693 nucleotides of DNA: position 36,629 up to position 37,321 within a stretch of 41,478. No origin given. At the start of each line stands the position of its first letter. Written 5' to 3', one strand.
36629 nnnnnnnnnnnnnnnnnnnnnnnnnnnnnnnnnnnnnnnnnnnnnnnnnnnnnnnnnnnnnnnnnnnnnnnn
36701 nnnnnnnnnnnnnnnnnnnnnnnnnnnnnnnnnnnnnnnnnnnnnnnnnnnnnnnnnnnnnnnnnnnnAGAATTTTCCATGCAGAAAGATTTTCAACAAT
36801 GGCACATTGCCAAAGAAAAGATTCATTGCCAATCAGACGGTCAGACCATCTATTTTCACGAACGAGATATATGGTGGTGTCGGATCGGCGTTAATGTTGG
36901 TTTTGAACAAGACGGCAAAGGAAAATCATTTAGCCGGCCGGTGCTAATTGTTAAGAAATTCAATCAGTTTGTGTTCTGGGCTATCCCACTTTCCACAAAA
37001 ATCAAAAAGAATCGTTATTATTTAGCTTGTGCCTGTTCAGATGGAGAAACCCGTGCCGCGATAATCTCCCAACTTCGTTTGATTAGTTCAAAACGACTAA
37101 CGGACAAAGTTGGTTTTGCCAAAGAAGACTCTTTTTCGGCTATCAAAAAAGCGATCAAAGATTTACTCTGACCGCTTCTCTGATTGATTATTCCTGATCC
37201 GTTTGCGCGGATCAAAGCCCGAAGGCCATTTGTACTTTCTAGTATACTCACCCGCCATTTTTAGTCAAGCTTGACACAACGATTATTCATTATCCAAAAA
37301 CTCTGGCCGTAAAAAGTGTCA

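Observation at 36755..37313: PemK/MazF-like toxin cassette bracketed by a 15-bp direct repeat that includes the ftsA stop codon, splitting ftsA from ftsZ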

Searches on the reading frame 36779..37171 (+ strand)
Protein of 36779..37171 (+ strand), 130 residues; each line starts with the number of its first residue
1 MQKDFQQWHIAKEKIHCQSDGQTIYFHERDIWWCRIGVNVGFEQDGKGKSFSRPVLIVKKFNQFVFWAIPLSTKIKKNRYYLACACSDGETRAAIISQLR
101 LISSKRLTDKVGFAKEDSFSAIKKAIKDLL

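Call 4: search_protein_families(library=pfam, proteins=[window:36779-37171:+], max_evalue=0.01)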
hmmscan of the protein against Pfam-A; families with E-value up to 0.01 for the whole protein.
window:36779-37171:+ (130 aa): 1 family
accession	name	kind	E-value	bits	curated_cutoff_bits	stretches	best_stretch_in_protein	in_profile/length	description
PF02452.23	PemK_toxin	-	5.2e-11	43.1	23.1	1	29-129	3-108/109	PemK-like, MazF-like toxin of type II toxin-antitoxin system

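Call 8: find_encoding_contigs(protein=window:36779-37171:+, flank=5000, max_places=10)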
Protein window:36779-37171:+ (130 aa): 3 contigs read that carry it; 3 places shown.
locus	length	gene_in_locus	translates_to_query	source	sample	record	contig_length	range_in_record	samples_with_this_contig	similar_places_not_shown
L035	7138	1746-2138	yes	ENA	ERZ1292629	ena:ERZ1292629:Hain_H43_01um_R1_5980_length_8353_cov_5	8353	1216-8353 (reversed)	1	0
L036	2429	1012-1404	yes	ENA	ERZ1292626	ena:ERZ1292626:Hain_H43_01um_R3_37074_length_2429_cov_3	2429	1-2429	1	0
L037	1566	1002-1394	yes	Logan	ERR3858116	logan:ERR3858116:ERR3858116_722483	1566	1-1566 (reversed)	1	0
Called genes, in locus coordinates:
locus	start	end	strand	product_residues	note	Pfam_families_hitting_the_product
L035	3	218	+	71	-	?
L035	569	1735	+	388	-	PF11104:PilM_2 (weak), PF02491:SHS2_FTSA, PF14450:FtsA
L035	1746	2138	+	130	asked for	PF02452:PemK_toxin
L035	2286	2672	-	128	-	-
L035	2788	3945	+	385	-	PF00091:Tubulin, PF12327:FtsZ_C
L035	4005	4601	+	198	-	-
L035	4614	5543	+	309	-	PF01134:GIDA (faint), PF03486:HI0933_like (faint), PF07992:Pyr_redox_2, PF13738:Pyr_redox_3, PF00070:Pyr_redox (weak)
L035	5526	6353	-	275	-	-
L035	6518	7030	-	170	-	PF01928:CYTH (weak)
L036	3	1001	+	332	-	?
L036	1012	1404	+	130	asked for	PF02452:PemK_toxin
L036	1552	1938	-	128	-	-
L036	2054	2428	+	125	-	?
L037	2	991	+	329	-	?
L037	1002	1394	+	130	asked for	PF02452:PemK_toxin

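Call 12: find_homologous_proteins(query=window:36779-37171:+, max_evalue=0.00001)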
Query window:36779-37171:+ (130 aa): 453 proteins with E <= 0.00001 among 463 candidates; the best 120 are listed.
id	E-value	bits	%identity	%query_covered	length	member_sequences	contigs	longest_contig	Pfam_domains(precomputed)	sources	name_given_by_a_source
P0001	4.8e-83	294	100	100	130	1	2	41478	PF02452.24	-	-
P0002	2.2e-72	259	87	100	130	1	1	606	PF02452.24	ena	-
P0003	1.7e-71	256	85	100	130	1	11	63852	PF02452.24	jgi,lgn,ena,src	-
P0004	1.6e-65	237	78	100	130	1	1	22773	PF02452.24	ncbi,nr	ncbi:MAG: type II toxin-antitoxin system PemK/MazF family toxin [bacterium]|nr:type II toxin-antitox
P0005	2.2e-62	227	74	100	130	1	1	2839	PF02452.24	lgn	-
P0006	8.2e-62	225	76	100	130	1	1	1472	PF02452.24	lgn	-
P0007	1.1e-61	224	75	100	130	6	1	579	PF02452.24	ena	-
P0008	6.7e-61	222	75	100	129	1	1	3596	PF02452.24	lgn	-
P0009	9.3e-61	221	74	100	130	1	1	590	PF02452.24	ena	-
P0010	4.1e-60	219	72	100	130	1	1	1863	PF02452.24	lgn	-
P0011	1.1e-54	202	68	100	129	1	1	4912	PF02452.24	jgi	jgi:mRNA interferase MazF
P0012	7.0e-54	199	67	99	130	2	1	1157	PF02452.24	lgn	-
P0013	7.6e-53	196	68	100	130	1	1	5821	PF02452.24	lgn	-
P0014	1.3e-51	192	67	99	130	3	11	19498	PF02452.24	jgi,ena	-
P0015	4.7e-51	190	67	99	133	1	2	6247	PF02452.24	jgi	jgi:mRNA interferase MazF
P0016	4.8e-51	190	64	99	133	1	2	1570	PF02452.24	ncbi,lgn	-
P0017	4.9e-51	190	66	99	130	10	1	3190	PF02452.24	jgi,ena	-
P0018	1.2e-50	189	63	98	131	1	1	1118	PF02452.24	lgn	-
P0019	1.9e-49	185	64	100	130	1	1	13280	PF02452.24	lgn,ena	-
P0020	3.4e-49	184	64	99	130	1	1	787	PF02452.24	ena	-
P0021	4.3e-49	184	64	100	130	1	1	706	PF02452.24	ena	-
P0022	8.8e-49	183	63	100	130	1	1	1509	PF02452.24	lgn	-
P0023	1.3e-48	182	64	98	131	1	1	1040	PF02452.24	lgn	-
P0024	1.6e-48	182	65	100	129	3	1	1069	PF02452.24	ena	-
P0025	2.0e-48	182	63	99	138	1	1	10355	PF02452.24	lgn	-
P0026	2.4e-48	181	63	99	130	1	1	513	PF02452.24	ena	-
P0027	3.3e-48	181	64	99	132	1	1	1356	PF02452.24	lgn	-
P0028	3.6e-48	181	63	98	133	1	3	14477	PF02452.24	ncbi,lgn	-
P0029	4.7e-48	180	62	100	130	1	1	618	PF02452.24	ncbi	-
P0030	1.7e-47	179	65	99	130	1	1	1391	PF02452.24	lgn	-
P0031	3.0e-47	178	63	100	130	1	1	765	PF02452.24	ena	-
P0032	9.1e-47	176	58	99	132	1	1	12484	PF02452.24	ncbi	-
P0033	3.7e-46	174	62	100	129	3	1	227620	PF02452.24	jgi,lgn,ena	jgi:mRNA interferase MazF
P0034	4.6e-46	174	62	98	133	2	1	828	PF02452.24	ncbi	-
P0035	6.0e-45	170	60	100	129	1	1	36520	PF02452.24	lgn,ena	-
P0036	6.7e-45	170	60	99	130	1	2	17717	PF02452.24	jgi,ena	-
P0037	7.5e-45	170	61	99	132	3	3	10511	PF02452.24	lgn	-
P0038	2.1e-44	169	56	100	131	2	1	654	PF02452.24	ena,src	-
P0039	2.9e-44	168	58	100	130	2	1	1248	PF02452.24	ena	-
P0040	4.0e-44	168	58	100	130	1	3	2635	PF02452.24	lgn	-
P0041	9.1e-44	166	58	99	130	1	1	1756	PF02452.24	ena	-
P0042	1.5e-43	166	57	99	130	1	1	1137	PF02452.24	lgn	-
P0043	1.5e-43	166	55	100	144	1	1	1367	PF02452.24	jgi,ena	-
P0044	2.1e-43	165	57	99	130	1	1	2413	PF02452.24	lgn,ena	-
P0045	4.7e-43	164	57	99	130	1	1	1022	PF02452.24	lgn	-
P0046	5.0e-43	164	59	97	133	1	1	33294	PF02452.24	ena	-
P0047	5.2e-43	164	57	99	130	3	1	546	PF02452.24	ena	-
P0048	8.1e-43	163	57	99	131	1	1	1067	PF02452.24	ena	-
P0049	1.1e-42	163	57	99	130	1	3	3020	PF02452.24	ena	-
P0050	1.5e-42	163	57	99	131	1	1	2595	PF02452.24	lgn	-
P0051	1.6e-42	162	54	99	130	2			PF02452.24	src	-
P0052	1.8e-42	162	57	100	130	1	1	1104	PF02452.24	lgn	-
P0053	2.0e-42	162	58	99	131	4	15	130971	PF02452.24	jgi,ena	-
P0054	2.4e-42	162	54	99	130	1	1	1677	PF02452.24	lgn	-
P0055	2.7e-42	162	57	99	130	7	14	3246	PF02452.24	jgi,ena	-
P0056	3.4e-42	161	55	99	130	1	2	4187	PF02452.24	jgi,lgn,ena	-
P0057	3.9e-42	161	57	99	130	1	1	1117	PF02452.24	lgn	-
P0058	5.4e-42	161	56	99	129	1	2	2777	PF02452.24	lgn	-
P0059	6.3e-42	161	53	99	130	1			PF02452.24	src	-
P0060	6.6e-42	160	55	99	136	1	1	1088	PF02452.24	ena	-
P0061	7.3e-42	160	58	99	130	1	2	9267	PF02452.24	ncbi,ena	ncbi:MAG: type II toxin-antitoxin system PemK/MazF family toxin [Patescibacteria group bacterium]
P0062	8.7e-42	160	54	99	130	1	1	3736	PF02452.24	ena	-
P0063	1.1e-41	160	57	99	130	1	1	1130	PF02452.24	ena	-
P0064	1.1e-41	160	54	99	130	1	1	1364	PF02452.24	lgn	-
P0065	1.2e-41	160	53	99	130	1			PF02452.24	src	-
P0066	1.4e-41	159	54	99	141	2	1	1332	PF02452.24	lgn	-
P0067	1.8e-41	159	53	99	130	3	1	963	PF02452.24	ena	-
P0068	2.0e-41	159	55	99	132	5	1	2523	PF02452.24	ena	-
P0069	2.0e-41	159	56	97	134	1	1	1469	PF02452.24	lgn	-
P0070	2.1e-41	159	53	99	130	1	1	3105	PF02452.24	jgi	-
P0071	2.2e-41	159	57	99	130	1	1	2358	PF02452.24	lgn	-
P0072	2.4e-41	159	54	99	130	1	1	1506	PF02452.24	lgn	-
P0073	2.7e-41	158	57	99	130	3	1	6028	PF02452.24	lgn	-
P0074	3.4e-41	158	54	98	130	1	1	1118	PF02452.24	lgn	-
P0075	3.6e-41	158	56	99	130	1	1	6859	PF02452.24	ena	-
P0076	3.7e-41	158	56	100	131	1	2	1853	PF02452.24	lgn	-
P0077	4.4e-41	158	53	99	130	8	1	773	PF02452.24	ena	-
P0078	4.5e-41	158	53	99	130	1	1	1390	PF02452.24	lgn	-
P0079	5.3e-41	158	54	99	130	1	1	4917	PF02452.24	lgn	-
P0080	8.3e-41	157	52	99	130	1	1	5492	PF02452.24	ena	-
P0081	8.3e-41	157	52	99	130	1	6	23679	PF02452.24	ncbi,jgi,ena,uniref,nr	ncbi:hypothetical protein A2642_00840 [Candidatus Nomurabacteria bacterium RIFCSPHIGHO2_01_FULL_39_1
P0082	8.6e-41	157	57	99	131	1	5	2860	PF02452.24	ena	-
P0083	1.0e-40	157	53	99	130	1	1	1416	PF02452.24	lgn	-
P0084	1.2e-40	156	53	99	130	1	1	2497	PF02452.24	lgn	-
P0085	1.2e-40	156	54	99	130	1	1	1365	PF02452.24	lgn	-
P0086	1.3e-40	156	55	99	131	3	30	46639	PF02452.24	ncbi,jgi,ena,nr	ncbi:MAG: hypothetical protein UW04_C0016G0004 [Parcubacteria group bacterium GW2011_GWB1_43_8]|nr:M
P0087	1.6e-40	156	57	99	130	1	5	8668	PF02452.24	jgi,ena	-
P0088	2.5e-40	155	56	99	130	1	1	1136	PF02452.24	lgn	-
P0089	2.7e-40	155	55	95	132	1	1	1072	PF02452.24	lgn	-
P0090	2.9e-40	155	53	99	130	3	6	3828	PF02452.24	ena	-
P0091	3.0e-40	155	53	100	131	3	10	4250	PF02452.24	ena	-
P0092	3.7e-40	155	55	99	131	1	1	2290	PF02452.24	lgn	-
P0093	3.9e-40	155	57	97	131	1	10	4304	PF02452.24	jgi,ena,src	-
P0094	3.9e-40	155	53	99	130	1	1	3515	PF02452.24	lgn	-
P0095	4.8e-40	154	56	99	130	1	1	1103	PF02452.24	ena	-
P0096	4.8e-40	154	49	100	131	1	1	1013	PF02452.24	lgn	-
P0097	8.6e-40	154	54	99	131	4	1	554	PF02452.24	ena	-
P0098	9.5e-40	153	54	99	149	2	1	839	PF02452.24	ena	-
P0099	9.5e-40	153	54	98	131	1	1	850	PF02452.24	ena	-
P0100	9.7e-40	153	54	99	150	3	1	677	PF02452.24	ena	-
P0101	1.3e-39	153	54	98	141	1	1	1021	PF02452.24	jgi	jgi:mRNA interferase MazF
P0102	1.6e-39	153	54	100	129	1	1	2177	PF02452.24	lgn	-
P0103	2.4e-39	152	54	98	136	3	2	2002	PF02452.24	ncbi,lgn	-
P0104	2.4e-39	152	52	100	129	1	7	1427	PF02452.24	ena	-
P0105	3.1e-39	152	51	99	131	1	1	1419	PF02452.24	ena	-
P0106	3.1e-39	152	52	99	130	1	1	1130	PF02452.24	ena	-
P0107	3.7e-39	152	55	97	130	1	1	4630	PF02452.24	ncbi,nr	ncbi:MAG: type II toxin-antitoxin system PemK/MazF family toxin [Candidatus Vogelbacteria bacterium]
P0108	4.5e-39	151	55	97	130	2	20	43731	PF02452.24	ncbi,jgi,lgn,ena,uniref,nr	ncbi:MAG: hypothetical protein UV64_C0003G0040 [Parcubacteria group bacterium GW2011_GWC1_43_11b]|un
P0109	5.1e-39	151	54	95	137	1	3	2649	PF02452.24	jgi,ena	-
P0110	6.9e-39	151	51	99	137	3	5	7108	PF02452.24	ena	-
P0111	1.1e-38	150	55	97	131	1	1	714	PF02452.24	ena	-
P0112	1.9e-38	149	55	98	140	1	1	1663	PF02452.24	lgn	-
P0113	2.3e-38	149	54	99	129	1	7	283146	PF02452.24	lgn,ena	-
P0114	3.6e-38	148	54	97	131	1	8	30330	PF02452.24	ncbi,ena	ncbi:MAG: type II toxin-antitoxin system PemK/MazF family toxin [Patescibacteria group bacterium]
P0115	3.9e-38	148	52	98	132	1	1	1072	PF02452.24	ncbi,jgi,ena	jgi:mRNA interferase MazF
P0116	4.2e-38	148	52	100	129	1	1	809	PF02452.24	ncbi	-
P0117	5.0e-38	148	50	99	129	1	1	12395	PF02452.24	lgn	-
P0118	5.8e-38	148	53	99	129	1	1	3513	PF02452.24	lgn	-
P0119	8.5e-38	147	52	99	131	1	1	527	PF02452.24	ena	-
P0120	1.4e-37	147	52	96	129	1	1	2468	PF02452.24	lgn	-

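Call 13: find_encoding_contigs(protein=P0003, flank=4000, max_places=6)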
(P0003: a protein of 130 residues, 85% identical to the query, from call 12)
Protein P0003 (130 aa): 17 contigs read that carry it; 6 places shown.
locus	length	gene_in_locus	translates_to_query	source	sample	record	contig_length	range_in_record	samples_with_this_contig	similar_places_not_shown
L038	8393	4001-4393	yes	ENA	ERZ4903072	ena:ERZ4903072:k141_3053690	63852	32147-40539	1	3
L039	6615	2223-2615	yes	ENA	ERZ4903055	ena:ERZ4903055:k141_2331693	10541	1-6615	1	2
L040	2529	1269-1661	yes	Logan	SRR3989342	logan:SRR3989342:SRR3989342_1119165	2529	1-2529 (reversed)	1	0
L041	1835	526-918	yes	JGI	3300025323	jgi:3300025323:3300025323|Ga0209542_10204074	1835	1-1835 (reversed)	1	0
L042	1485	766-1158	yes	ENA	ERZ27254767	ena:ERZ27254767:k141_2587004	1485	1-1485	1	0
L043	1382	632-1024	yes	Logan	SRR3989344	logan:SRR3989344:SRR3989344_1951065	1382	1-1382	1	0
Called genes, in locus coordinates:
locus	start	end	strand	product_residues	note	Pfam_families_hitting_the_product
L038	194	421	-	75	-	-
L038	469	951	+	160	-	PF10502:Peptidase_S26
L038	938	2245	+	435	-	PF13393:tRNA-synt_His, PF00587:tRNA-synt_2b, PF03129:HGTP_anticodon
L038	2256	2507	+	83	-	-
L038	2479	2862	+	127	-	PF02130:YbeY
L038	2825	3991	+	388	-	PF11104:PilM_2 (faint), PF02491:SHS2_FTSA, PF14450:FtsA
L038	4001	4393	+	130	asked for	PF02452:PemK_toxin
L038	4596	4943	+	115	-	PF04545:Sigma70_r4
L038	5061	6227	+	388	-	PF00091:Tubulin, PF12327:FtsZ_C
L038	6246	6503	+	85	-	-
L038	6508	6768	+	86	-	-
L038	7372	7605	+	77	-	PF14076:DUF4258 (weak)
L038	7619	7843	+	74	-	PF10049:DUF2283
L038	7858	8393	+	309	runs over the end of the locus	PF00890:FAD_binding_2 (faint), PF01134:GIDA (faint), PF01266:DAO (faint), PF03486:HI0933_like (faint), PF05834:Lycopene_cycl (faint), PF07992:Pyr_redox_2, PF13738:Pyr_redox_3, PF00070:Pyr_redox (weak), +1 more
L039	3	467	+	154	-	?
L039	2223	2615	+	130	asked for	PF02452:PemK_toxin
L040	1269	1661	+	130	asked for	PF02452:PemK_toxin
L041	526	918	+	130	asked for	PF02452:PemK_toxin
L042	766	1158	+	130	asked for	PF02452:PemK_toxin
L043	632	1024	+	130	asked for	PF02452:PemK_toxin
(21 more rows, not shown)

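Call 14: find_encoding_contigs(protein=P0004, flank=4000, max_places=4)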
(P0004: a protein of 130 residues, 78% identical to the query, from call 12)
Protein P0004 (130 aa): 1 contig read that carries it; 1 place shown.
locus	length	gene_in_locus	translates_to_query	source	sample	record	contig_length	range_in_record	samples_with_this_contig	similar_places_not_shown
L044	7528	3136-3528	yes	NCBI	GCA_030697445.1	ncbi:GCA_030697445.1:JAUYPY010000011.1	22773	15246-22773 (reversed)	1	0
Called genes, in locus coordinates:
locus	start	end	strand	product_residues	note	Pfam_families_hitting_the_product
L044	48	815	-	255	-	PF02535:Zip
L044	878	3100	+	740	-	PF17191:RecG_wedge, PF01336:tRNA_anti-codon, PF00270:DEAD, PF04851:ResIII, PF00271:Helicase_C, PF19833:RecG_dom3_C (faint)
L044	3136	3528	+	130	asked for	PF02452:PemK_toxin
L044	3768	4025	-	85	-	-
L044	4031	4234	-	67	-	-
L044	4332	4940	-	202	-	-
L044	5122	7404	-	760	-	PF13579:Glyco_trans_4_4 (faint), PF00534:Glycos_transf_1, PF13692:Glyco_trans_1_4, PF13524:Glyco_trans_1_2 (weak), PF13439:Glyco_transf_4 (weak), PF00534:Glycos_transf_1, PF13692:Glyco_trans_1_4, PF13524:Glyco_trans_1_2 (weak)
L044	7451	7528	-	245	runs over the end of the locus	PF13489:Methyltransf_23, PF13847:Methyltransf_31 (weak), PF08241:Methyltransf_11, PF08242:Methyltransf_12, PF13649:Methyltransf_25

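Call 15: find_encoding_contigs(protein=P0014, flank=4000, max_places=4)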
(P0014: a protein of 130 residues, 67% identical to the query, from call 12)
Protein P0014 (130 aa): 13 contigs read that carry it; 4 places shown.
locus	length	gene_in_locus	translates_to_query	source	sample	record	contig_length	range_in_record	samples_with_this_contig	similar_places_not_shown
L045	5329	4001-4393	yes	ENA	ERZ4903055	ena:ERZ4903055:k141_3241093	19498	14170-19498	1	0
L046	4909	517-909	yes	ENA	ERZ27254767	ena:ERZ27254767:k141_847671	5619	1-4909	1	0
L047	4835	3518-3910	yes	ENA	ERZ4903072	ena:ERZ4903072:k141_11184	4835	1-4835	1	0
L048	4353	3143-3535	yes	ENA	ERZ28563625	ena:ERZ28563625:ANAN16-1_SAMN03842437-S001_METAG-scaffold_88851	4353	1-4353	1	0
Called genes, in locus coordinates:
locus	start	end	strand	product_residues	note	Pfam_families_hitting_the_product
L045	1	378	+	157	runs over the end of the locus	PF00177:Ribosomal_S7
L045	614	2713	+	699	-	PF00009:GTP_EFTU, PF03144:GTP_EFTU_D2, PF22042:EF-G_D2, PF14492:EFG_III, PF16658:RF3_C (weak), PF03764:EFG_IV, PF00679:EFG_C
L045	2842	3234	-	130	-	-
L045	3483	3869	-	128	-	-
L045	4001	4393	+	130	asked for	PF02452:PemK_toxin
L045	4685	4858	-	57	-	-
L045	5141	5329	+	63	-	?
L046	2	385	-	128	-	?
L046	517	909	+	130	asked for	PF02452:PemK_toxin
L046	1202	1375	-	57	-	-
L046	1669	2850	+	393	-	PF00009:GTP_EFTU, PF03144:GTP_EFTU_D2, PF03143:GTP_EFTU_D3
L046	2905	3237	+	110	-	PF00338:Ribosomal_S10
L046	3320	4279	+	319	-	-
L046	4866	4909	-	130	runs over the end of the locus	-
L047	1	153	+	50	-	?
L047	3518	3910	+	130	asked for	PF02452:PemK_toxin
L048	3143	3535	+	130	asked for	PF02452:PemK_toxin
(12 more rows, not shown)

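Call 42: find_related_loci(query=A3, collection=viral_contigs, flank=2500)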
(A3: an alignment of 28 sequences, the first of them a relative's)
Query A3 (130 aa) in viral_contigs; peptide patterns used: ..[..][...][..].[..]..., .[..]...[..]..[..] (x = any residue, [..] = any of these).
32 stretches matched a pattern; 1 encode a relative of the query (tblastn E <= 1e-3); 1 distinct loci.
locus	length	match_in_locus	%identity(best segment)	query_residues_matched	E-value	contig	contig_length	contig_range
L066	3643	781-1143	47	1-124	7e-30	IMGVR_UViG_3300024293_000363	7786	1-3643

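Call 43: find_encoding_contigs(protein=P0033, flank=2500, max_places=3)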
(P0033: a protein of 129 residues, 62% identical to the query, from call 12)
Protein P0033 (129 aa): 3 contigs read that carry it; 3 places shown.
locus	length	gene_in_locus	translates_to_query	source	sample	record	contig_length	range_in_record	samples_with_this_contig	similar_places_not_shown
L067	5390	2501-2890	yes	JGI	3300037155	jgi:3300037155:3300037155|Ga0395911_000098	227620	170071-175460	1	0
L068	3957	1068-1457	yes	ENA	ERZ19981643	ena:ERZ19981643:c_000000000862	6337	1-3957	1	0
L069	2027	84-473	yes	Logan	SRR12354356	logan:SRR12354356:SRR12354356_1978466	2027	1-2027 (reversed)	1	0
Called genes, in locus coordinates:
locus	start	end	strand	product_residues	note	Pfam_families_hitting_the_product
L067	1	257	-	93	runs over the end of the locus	-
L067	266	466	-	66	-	-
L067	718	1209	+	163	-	PF07963:N_methyl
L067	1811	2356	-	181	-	PF10543:ORF6N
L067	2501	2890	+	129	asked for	PF02452:PemK_toxin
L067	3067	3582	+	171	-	PF07963:N_methyl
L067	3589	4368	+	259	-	PF06750:A24_N_bact, PF01478:Peptidase_A24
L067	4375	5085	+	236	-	-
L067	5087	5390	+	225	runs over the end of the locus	PF07963:N_methyl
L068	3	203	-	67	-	?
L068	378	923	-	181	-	PF10543:ORF6N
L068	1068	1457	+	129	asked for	PF02452:PemK_toxin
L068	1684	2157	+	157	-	-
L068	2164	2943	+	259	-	PF06750:A24_N_bact, PF01478:Peptidase_A24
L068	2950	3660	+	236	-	-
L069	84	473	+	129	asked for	PF02452:PemK_toxin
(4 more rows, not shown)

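Call 44: find_encoding_contigs(protein=P0019, flank=2500, max_places=3)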
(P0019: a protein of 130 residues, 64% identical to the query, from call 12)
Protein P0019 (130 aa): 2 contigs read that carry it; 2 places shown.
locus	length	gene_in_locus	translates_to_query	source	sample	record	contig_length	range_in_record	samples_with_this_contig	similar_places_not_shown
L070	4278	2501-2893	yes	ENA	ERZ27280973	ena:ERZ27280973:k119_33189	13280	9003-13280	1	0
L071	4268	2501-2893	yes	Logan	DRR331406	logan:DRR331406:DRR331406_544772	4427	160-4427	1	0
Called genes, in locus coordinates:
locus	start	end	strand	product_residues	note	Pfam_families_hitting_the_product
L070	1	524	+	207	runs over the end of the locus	PF00281:Ribosomal_L5, PF00673:Ribosomal_L5_C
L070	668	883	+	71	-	PF14076:DUF4258, PF18812:PBECR3 (weak)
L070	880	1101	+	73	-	PF10049:DUF2283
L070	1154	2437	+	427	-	-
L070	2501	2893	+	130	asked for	PF02452:PemK_toxin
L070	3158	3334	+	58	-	-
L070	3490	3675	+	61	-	PF00253:Ribosomal_S14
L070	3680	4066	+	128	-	PF00410:Ribosomal_S8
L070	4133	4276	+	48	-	?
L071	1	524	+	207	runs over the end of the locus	PF00281:Ribosomal_L5, PF00673:Ribosomal_L5_C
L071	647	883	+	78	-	PF18812:PBECR3 (weak), PF14076:DUF4258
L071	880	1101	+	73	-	PF10049:DUF2283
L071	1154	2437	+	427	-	-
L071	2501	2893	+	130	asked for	PF02452:PemK_toxin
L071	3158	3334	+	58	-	-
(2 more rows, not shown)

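Call 45: find_encoding_contigs(protein=P0028, flank=2500, max_places=3)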
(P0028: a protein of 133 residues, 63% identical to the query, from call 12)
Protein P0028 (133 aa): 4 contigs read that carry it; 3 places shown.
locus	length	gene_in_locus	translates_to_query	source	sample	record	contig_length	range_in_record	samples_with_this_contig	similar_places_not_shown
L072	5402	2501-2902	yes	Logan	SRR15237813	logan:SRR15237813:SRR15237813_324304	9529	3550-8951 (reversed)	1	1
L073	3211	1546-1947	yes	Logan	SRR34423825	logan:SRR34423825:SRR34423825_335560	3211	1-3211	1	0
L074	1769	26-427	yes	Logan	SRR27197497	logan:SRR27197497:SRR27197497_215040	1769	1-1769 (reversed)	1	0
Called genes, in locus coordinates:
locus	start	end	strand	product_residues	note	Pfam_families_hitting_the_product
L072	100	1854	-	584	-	PF05157:MshEN, PF00437:T2SSE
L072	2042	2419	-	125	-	-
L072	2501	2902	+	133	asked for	PF02452:PemK_toxin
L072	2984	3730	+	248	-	PF01978:TrmB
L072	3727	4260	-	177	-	PF01936:NYN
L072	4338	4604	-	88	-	PF00312:Ribosomal_S15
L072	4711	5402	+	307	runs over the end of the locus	PF02899:Phage_int_SAM_1, PF13102:Phage_int_SAM_5 (weak), PF13495:Phage_int_SAM_4 (faint), PF00589:Phage_integrase, PF22823:MrpR_C_cat (weak)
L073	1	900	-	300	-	?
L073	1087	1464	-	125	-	-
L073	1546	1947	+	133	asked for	PF02452:PemK_toxin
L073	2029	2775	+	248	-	PF01978:TrmB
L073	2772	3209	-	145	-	?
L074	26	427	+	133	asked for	PF02452:PemK_toxin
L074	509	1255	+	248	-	PF01978:TrmB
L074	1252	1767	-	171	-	?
